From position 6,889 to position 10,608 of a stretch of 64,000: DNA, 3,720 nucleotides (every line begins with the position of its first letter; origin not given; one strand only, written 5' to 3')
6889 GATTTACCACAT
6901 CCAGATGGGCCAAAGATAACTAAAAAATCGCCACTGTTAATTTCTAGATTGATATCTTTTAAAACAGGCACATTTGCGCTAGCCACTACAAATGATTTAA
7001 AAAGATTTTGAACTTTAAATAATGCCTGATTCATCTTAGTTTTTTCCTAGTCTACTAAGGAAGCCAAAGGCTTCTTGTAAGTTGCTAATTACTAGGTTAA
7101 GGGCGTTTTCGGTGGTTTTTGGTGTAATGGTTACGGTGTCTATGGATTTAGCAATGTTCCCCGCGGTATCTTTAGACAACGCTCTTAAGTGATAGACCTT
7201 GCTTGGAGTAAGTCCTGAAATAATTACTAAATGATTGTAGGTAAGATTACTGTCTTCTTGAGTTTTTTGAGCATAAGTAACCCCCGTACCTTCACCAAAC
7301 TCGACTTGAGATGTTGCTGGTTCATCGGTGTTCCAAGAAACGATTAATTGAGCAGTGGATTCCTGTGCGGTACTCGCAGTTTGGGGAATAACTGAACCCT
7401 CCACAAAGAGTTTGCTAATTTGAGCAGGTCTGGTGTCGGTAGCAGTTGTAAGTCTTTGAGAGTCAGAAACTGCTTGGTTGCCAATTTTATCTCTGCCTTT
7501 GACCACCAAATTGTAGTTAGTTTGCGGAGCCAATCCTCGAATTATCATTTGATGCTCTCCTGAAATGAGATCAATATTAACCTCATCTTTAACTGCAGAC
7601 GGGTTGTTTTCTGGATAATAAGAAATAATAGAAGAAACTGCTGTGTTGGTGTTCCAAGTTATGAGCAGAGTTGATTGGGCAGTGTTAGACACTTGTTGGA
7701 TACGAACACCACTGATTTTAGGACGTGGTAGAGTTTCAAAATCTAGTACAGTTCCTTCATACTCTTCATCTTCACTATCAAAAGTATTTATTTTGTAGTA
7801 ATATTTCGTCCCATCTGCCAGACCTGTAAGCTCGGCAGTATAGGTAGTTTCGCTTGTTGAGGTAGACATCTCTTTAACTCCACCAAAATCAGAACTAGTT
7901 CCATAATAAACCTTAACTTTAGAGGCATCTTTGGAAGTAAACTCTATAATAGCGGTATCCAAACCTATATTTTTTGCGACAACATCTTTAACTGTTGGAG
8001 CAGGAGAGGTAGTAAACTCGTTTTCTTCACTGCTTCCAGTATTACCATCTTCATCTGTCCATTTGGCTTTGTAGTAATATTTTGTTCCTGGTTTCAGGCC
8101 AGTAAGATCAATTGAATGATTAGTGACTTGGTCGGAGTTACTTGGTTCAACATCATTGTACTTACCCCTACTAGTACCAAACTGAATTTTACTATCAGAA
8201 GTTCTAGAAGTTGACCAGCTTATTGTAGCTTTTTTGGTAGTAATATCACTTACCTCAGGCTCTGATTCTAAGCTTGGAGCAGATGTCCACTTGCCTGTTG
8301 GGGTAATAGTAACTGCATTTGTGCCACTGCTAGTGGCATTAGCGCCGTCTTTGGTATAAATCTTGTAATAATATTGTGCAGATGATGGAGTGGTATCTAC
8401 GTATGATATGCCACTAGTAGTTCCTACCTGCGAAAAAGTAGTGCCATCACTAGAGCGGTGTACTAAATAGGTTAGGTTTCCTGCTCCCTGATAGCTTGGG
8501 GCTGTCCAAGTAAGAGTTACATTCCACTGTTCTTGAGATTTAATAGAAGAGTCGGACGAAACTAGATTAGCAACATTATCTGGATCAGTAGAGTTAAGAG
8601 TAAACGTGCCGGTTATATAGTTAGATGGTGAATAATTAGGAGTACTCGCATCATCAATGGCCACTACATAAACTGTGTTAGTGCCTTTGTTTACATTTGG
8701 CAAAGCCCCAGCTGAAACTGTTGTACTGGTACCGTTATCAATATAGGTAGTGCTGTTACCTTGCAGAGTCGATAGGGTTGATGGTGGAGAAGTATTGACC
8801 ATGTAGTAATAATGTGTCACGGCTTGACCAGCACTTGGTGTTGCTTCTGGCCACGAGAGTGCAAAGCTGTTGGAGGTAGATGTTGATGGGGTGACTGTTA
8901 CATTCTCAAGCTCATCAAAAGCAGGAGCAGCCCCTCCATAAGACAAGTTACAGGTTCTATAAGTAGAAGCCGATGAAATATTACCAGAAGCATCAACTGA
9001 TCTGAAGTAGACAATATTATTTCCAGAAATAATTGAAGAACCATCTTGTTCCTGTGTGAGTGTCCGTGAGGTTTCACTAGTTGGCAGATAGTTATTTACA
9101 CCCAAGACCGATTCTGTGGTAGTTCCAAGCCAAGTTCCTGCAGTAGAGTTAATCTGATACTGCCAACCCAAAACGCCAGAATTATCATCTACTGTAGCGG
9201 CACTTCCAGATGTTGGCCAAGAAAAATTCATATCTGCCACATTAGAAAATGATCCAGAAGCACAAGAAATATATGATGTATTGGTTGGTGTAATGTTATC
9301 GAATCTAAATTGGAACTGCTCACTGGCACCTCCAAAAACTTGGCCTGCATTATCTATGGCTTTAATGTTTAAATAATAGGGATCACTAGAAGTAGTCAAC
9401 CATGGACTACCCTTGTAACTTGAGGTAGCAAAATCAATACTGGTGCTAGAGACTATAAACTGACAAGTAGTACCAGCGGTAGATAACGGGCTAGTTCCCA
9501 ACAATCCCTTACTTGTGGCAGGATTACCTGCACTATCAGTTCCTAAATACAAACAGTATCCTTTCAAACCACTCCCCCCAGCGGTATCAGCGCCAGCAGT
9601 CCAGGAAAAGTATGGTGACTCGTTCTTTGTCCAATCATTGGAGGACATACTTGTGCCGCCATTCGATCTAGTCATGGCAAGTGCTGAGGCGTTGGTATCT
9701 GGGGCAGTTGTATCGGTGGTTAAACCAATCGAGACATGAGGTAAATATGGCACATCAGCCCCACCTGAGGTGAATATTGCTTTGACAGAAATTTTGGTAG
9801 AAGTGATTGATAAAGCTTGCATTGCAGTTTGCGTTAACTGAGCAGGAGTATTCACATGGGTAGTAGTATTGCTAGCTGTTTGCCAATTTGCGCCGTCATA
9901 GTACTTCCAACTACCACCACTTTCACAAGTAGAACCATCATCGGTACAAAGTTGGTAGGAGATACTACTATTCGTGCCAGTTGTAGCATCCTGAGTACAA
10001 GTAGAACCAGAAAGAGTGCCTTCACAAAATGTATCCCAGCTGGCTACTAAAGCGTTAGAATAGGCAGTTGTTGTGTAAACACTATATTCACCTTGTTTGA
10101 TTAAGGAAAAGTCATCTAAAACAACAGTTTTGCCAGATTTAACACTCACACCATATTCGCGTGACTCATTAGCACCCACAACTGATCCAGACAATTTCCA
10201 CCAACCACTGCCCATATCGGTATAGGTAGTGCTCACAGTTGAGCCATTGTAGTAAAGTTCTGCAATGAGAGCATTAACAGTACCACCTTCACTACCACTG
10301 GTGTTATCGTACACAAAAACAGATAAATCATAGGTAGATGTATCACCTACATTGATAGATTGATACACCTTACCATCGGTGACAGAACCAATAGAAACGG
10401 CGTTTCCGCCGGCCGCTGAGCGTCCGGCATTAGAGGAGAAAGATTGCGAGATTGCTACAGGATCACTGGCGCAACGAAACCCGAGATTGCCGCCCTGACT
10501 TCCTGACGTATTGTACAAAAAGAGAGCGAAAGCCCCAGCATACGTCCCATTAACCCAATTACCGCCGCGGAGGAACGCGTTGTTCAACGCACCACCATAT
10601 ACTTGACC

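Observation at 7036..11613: Unusual DGR target architecture: VR is internal, in a membrane-anchored giant with ~1100 aa of Fn3-like repeats after it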

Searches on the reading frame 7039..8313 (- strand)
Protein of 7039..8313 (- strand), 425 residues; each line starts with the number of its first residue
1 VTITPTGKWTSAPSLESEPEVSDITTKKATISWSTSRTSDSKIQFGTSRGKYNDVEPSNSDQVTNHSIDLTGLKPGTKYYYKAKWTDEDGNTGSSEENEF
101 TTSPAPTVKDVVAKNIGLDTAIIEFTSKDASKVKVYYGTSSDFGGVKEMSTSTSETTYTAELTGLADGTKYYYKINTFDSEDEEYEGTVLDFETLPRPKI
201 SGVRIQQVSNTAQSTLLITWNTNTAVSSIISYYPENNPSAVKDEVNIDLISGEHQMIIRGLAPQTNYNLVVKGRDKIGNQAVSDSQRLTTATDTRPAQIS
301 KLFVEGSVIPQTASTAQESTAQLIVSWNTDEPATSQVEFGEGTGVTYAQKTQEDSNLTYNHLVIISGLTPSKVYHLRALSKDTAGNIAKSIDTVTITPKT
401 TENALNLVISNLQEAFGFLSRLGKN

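Call 52: search_protein_families(library=pfam, proteins=[window:7039-8313:-], max_evalue=1)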
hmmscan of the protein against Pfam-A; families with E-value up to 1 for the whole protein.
window:7039-8313:- (425 aa): 9 families
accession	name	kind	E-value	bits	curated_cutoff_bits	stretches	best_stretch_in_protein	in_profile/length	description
PF16656.11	Pur_ac_phosph_N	-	2.9e-29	101.9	30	4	23-102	10-93/93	Purple acid Phosphatase, N-terminal domain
PF00041.27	fn3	-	6.4e-17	62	25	4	18-97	5-80/84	Fibronectin type III domain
PF16655.11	PhoD_N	-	1.2e-09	39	30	2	27-93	26-86/90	PhoD-like phosphatase, N-terminal domain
PF25059.1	FN3_DSCAM-DSCAML_C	-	1.4e-09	38.6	39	2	355-399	39-83/89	DSCAM/DSCAML C-terminal Fn3-like domain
PF17425.8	Arylsulfotran_N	-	6.7e-06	26.5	24.2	2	26-99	11-84/88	Arylsulfotransferase Ig-like domain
PF25788.1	Ig_Rha78A_N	-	1.1e-05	26.1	27.4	1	16-103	7-102/105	Rha78A-like, N-terminal immunoglobulin domain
PF22370.1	FliC-like_3rd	-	0.02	15.5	27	1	265-349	22-103/120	Flagellin, beta sheet domain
PF04775.20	Bile_Hydr_Trans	-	0.052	13.8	27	0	363-390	6-33/126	Acyl-CoA thioester hydrolase/BAAT N-terminal region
PF21466.3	GH101_dom-5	-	0.32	11.2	27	0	43-80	23-60/145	Endo-alpha-N-acetylgalactosaminidase, domain 5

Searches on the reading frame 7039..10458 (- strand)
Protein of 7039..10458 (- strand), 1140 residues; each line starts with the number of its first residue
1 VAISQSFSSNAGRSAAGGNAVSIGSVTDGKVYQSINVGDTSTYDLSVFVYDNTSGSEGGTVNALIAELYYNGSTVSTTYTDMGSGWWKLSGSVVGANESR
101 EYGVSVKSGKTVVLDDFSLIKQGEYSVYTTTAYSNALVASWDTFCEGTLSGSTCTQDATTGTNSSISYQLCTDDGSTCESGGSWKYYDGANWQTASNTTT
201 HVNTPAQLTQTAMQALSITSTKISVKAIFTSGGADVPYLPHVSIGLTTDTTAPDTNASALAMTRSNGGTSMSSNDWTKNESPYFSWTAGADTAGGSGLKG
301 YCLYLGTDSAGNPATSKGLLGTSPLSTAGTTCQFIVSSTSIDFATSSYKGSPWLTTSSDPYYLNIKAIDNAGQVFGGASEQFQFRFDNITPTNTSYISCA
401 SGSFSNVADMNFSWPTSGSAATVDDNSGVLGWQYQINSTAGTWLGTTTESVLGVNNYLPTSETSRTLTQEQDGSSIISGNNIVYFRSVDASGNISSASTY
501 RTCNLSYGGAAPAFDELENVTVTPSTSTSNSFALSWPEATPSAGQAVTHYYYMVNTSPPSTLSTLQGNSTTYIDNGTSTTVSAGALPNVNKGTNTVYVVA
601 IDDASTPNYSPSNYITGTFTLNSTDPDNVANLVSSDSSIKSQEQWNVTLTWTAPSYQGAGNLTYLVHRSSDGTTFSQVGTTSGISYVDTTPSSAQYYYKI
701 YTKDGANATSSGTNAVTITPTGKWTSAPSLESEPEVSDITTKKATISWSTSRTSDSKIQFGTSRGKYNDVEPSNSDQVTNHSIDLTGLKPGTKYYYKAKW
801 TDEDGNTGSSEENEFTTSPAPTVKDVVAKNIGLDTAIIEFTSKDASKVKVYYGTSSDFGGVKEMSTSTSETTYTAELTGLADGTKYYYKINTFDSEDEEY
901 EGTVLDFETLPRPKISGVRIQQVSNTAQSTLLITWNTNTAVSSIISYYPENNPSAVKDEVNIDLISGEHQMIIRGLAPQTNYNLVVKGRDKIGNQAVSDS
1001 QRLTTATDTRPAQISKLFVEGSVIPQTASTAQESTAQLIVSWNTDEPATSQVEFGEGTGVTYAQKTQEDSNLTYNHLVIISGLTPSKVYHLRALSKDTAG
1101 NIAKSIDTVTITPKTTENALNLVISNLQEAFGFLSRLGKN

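Call 57: predict_structure(alignment_id=A3)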
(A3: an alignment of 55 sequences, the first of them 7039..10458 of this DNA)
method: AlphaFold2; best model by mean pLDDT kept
length: 1140 residues; sequences in the alignment: 55
mean_pLDDT: 87.6   pTM: 0.40
mean pLDDT of the five models: 87.6, 85.5, 85.1, 84.6, 83.4
residues with pLDDT >= 90: 602; 70-90: 479; 50-70: 32; < 50: 27
segments of 3 or more residues with pLDDT < 50: 1028-1031, 1117-1122, 1124-1140
pLDDT, mean of each block of 10 residues (from residue 1): 75 72 88 90 92 89 94 92 90 90 93 89 90 87 90 86 89 94 93 92 92 89 93 84 88 93 91 92 95 85 96 95 92 96 94 92 95 93 95 92 72 91 92 93 90 90 89 85 95 93 81 82 93 93 83 89 81 92 91 94 79 89 92 87 87 89 93 89 91 90 92 88 82 91 92 91 88 88 90 93 88 92 90 91 92 88 89 91 92 89 90 89 74 91 92 87 89 84 91 87 81 86 59 73 87 83 86 86 83 86 85 59 47 40
secondary structure, 60 per line:
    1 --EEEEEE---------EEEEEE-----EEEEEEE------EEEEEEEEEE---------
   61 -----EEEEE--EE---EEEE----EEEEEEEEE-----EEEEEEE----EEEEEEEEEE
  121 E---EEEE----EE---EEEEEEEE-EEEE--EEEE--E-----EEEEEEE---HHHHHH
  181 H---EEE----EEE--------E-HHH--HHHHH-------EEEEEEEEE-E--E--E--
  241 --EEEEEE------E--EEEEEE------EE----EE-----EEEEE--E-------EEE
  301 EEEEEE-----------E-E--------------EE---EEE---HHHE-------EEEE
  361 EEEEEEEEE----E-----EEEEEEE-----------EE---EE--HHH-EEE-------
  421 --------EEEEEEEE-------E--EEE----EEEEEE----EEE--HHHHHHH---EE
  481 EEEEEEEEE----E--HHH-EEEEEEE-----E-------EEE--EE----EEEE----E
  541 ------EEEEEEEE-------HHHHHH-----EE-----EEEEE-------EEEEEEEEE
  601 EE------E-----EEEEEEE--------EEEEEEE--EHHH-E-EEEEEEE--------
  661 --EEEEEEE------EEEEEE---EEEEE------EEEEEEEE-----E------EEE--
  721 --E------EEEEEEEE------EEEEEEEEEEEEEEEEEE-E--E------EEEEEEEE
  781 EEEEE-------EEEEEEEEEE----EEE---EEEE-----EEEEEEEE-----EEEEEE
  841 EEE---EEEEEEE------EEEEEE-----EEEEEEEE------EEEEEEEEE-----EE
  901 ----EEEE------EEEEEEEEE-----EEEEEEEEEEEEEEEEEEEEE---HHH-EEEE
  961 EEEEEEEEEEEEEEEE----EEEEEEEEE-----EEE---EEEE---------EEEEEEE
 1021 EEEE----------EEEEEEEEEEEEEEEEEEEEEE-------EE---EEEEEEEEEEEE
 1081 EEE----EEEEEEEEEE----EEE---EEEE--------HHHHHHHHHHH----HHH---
elements in order (helices of 4 or more, strands of 3 or more residues): E3-8 E18-23 E29-35 E42-51 E66-70 E78-81 E86-94 E100-106 E111-121 E125-128 E138-145 E147-150 E153-156 E165-171 H175-181 E185-187 E192-194 H210-214 E222-230 E243-248 E258-263 E283-287 E298-306 E340-342 E357-369 E380-386 E411-413 E429-436 E447-449 E454-459 E464-466 H469-475 E479-489 E501-507 E521-523 E532-535 E547-554 H562-567 E580-584 E592-602 E615-621 E630-636 E646-652 E663-669 E676-681 E685-689 E696-703 E716-718 E730-737 E744-761 E773-785 E793-802 E807-809 E813-816 E822-829 E835-843 E847-853 E860-865 E871-878 E885-893 E905-908 E915-923 E929-949 E957-976 E981-989 E995-997 E1001-1004 E1014-1024 E1035-1056 E1069-1083 E1088-1097 E1102-1104 E1108-1111 H1120-1130

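Call 67: fold_search(model_id=the predicted structure, library=pdb)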
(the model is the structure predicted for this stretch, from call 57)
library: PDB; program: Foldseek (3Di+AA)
matches with E <= 10: 1878; with E <= 0.001: 441
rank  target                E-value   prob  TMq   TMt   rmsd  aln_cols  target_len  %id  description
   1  8q6t_I                1.8e-22  1.00  0.16  0.17  113.6      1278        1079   13  Helical reconstruction of the relaxed thick filament from FIB milled left ventricular mouse myofibrils (released 2023-11-01)
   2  8g4l_am               2.5e-19  1.00  0.13  0.13  105.8      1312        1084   12  Cryo-EM structure of the human cardiac myosin filament (released 2023-11-01)
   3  9ba4_A                1.1e-17  1.00  0.12  0.14  50.9      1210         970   11  Full-length cross-linked Contactin 2 (CNTN2) (released 2024-07-17)
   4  8v2b_B                8.3e-17  1.00  0.13  0.21  32.9       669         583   12  Cryo-EM structure of mouse type II OSM receptor complex: model for full extracellular assembly (released 2024-11-20)
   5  8v29_C                2.4e-15  1.00  0.12  0.16  49.9       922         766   13  Cryo-EM structure of human type I OSM receptor complex: model for full extracellular assembly (released 2024-11-20)
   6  8qy5_A                2.7e-15  1.00  0.12  0.20  32.6       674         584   12  Structure of interleukin 6. (released 2024-02-21)
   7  8qy6_A                2.8e-15  1.00  0.13  0.20  32.6       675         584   12  Structure of interleukin 6 (gp130 P496L mutant). (released 2024-02-21)
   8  9ozi_A                4.3e-15  1.00  0.24  0.17  58.5      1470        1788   10  Cryo-EM structure of chicken ROS1 in apo-state. This is the complete map and model. (released 2026-02-25)
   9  8v29_B                5.9e-15  1.00  0.13  0.21  34.0       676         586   10  Cryo-EM structure of human type I OSM receptor complex: model for full extracellular assembly (released 2024-11-20)
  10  8wa2_D                1.4e-14  1.00  0.14  0.11  61.3      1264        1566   11  cryo-EM structure of native mastigonemes isolated from Chlamydomonas reinhardtii at 3.0 angstrom resolution (released 2024-04-10)
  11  9pvp                  1.4e-14  1.00  0.15  0.11  73.7      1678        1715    9  Cryo-EM structure of receptor tyrosine kinase ROS1 extracellular domain (released 2026-02-25)
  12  8qy4_C                1.9e-14  1.00  0.12  0.21  33.1       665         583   11  Structure of interleukin 11 (gp130 P496L mutant). (released 2024-02-21)
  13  8d82_A                2.2e-14  1.00  0.13  0.21  31.9       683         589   11  Cryo-EM structure of human IL-6 signaling complex in detergent: model containing full extracellular domains (released 2023-03-29)
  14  9pwq_A                3.2e-14  1.00  0.14  0.12  45.1      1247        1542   10  Cryo-EM structure of receptor tyrosine kinase ROS1 extracellular domain in complex with NELL2 (released 2026-02-25)
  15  6tpw                  5.4e-14  1.00  0.17  0.35  11.5       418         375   15  Crystal structures of FNIII domain one through four of the human leucocyte common antigen-related protein ( LAR) (released 2020-05-13)
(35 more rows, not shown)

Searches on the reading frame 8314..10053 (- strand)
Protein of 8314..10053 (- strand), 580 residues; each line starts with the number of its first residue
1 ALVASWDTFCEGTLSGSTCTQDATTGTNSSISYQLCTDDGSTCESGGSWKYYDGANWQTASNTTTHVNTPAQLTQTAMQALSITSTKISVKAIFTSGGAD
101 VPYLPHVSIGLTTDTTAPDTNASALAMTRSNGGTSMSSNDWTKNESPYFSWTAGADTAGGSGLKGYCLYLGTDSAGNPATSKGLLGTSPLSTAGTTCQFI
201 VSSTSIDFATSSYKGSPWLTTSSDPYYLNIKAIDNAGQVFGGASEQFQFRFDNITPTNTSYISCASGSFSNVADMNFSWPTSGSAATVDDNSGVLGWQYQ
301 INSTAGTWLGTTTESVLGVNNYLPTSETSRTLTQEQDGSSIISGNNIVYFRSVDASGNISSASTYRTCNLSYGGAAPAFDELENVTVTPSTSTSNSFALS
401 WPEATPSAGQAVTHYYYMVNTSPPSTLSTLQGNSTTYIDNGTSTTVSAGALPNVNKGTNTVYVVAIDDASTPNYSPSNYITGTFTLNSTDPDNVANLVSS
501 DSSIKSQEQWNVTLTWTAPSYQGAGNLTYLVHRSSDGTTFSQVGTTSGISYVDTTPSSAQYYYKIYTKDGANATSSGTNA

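Call 52: search_protein_families(library=pfam, proteins=[window:8314-10053:-], max_evalue=1)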
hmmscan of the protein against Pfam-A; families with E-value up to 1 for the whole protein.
window:8314-10053:- (580 aa): 2 families
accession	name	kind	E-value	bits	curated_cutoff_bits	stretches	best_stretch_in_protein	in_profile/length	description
PF14292.12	SusE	-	0.037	14.7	25.2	1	495-550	14-68/106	SusE outer membrane protein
PF14892.11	PIRC1_2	-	0.062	13.8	27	1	358-385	47-73/103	Piercer of microtubule wall 1/2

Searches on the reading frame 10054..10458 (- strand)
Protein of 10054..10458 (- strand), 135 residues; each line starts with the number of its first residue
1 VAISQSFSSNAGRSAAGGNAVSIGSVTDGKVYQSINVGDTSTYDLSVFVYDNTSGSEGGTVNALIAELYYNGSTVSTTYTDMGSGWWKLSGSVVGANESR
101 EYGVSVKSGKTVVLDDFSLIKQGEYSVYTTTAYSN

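Call 52: search_protein_families(library=pfam, proteins=[window:10054-10458:-], max_evalue=1)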
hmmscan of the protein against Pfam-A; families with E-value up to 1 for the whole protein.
window:10054-10458:- (135 aa): 1 family
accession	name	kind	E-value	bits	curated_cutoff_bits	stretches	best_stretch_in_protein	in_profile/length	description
PF04862.18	DUF642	-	0.021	15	27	1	14-83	53-117/157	Protein of unknown function (DUF642)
